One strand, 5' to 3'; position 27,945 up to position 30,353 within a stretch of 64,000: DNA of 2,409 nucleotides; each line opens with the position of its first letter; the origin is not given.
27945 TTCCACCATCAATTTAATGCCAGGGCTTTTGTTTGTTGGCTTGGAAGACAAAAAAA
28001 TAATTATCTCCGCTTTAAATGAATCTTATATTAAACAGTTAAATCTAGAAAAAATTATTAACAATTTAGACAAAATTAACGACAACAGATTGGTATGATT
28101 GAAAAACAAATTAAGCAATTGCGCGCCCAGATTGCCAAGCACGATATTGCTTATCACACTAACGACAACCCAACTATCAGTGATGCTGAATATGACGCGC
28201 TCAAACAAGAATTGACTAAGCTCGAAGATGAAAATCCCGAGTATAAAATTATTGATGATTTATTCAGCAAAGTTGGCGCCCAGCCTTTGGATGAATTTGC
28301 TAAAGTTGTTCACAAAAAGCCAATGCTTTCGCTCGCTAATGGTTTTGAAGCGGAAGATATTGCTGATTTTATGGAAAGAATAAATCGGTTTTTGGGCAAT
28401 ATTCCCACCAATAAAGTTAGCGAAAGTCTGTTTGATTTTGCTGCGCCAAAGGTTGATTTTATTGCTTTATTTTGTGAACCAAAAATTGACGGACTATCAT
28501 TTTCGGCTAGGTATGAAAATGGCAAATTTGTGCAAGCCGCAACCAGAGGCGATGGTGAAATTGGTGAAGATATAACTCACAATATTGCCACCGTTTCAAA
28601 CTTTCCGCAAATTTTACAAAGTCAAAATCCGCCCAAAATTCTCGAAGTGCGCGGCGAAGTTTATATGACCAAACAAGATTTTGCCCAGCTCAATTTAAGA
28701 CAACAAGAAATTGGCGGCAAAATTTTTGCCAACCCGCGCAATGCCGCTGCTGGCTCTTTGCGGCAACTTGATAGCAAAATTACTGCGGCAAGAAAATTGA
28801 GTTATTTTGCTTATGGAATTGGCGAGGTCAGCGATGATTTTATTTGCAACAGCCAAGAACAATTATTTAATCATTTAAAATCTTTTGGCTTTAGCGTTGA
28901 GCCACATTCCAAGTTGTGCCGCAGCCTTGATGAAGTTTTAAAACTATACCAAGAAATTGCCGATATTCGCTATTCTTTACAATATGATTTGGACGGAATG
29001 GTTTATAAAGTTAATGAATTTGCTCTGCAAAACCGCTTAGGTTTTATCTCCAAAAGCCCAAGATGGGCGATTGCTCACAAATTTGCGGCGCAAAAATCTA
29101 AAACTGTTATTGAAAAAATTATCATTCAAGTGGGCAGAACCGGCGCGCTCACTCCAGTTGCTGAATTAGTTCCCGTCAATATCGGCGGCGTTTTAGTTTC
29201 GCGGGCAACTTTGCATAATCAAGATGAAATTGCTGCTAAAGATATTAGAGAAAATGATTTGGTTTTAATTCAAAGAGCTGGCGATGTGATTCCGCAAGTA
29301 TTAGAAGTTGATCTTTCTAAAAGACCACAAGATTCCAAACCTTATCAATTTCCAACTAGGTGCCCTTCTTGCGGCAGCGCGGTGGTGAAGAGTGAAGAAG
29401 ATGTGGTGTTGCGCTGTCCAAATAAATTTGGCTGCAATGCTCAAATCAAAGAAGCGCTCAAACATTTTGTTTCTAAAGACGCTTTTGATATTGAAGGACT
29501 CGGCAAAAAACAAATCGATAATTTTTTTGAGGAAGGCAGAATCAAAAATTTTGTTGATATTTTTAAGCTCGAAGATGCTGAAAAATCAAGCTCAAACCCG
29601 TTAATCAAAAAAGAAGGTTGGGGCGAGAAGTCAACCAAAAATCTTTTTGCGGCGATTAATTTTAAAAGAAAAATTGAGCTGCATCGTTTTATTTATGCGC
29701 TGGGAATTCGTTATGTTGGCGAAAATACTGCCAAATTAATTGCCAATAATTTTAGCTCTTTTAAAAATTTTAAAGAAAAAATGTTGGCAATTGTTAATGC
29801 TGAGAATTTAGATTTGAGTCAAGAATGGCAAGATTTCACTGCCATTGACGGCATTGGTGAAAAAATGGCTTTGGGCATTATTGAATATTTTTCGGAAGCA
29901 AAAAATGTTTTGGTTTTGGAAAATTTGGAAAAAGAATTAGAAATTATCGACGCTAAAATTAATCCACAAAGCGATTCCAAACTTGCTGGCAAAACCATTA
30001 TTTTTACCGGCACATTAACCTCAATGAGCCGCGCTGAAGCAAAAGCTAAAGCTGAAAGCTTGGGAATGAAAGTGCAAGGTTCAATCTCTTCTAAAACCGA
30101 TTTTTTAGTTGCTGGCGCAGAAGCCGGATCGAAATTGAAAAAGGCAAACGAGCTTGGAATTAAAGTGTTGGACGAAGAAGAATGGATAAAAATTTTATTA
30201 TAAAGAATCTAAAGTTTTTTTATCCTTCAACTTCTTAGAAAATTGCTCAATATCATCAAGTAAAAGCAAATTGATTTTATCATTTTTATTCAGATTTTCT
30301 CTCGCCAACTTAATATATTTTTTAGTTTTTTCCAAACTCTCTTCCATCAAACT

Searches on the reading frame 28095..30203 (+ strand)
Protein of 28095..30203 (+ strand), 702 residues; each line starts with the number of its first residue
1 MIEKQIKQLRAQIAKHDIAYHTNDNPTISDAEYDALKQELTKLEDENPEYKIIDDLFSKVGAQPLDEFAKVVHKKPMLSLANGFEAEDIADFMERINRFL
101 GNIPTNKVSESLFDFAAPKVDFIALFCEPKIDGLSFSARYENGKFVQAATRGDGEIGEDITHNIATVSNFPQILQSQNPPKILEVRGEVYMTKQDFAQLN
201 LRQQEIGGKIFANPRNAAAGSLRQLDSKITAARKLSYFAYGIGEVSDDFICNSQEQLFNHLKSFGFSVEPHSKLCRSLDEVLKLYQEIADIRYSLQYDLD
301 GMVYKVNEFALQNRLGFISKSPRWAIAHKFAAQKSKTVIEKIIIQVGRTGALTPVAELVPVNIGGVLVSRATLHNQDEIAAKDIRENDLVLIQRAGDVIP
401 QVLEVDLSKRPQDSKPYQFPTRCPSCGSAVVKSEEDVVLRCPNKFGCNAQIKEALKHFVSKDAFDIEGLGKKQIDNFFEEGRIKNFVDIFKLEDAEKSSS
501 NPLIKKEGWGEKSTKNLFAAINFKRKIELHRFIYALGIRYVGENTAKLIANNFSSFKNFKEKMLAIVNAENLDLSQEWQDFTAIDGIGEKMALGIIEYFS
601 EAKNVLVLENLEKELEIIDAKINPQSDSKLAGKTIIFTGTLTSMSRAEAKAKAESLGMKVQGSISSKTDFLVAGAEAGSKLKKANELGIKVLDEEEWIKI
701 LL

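Call 60: search_protein_families(library=pfam, proteins=[window:28095-30203:+], max_evalue=0.00001)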
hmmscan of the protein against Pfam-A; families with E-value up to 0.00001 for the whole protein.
window:28095-30203:+ (702 aa): 6 families
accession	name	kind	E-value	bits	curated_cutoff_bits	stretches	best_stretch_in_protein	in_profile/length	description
PF01653.23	DNA_ligase_aden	-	5.9e-91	304.9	27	1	67-333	3-253/253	NAD-dependent DNA ligase adenylation domain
PF03120.22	DNA_ligase_OB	-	2e-32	111.3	32.9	1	337-413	2-78/79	NAD-dependent DNA ligase OB-fold domain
PF00533.33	BRCT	-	3.5e-17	62.9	21.3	1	628-699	4-76/78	BRCA1 C Terminus (BRCT) domain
PF12826.13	HHH_2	-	3.4e-13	50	27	1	531-605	1-61/64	Helix-hairpin-helix motif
PF03119.21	DNA_ligase_ZBD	-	5.3e-10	39.4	25.8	1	422-449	1-27/27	NAD-dependent DNA ligase C4 zinc finger domain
PF22745.1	Nlig-Ia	-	5.6e-10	40.2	27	1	1-51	1-52/92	DNA ligase-like, N-terminal NAD+-binding domain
